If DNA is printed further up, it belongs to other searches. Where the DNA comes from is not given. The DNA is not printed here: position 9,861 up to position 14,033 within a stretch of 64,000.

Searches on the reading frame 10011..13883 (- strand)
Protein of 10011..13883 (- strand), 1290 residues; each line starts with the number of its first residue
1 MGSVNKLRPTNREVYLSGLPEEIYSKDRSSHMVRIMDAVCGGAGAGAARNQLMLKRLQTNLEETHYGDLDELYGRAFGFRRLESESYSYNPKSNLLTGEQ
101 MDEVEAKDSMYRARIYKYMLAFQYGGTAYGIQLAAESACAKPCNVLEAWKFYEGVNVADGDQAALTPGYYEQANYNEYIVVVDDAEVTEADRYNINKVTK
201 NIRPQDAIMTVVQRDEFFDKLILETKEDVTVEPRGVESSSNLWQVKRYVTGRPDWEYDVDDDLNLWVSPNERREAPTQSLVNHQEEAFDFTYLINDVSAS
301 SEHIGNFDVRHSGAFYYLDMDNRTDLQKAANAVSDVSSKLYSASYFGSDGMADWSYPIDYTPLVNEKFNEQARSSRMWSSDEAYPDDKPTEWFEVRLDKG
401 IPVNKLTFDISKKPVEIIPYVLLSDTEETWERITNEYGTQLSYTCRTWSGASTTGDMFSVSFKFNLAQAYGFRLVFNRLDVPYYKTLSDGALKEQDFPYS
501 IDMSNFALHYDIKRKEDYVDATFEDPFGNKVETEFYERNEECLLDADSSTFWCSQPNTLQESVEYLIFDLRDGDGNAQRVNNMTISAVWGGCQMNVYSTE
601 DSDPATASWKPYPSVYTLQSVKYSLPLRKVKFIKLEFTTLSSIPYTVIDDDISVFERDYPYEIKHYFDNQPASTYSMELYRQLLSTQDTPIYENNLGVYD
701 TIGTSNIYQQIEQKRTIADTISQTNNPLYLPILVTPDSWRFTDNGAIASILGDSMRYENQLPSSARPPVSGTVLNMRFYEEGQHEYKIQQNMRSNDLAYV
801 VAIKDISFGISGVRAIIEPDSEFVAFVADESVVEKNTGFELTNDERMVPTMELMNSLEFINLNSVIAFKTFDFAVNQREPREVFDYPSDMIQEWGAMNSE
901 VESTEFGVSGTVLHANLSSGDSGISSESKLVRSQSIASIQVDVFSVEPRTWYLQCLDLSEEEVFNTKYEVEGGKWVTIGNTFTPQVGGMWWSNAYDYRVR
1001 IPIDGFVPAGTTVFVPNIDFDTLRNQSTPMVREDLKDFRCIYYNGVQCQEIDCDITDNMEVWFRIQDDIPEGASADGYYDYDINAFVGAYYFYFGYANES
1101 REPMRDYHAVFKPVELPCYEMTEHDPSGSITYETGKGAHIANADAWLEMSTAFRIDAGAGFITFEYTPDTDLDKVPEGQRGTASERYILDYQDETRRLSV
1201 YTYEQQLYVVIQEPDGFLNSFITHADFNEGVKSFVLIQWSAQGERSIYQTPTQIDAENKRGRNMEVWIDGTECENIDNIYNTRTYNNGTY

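Call 32: search_protein_families(library=phrogs, proteins=[window:10011-13883:-], max_evalue=0.001)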
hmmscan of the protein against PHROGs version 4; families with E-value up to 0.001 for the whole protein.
window:10011-13883:- (1290 aa): 2 families
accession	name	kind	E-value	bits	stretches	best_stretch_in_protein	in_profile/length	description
phrog_2813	-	head and packaging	7.7e-41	141.4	1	12-256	15-244/451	virion structural protein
phrog_2840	-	tail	3.8e-08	32.4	1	372-602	42-258/1264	minor tail protein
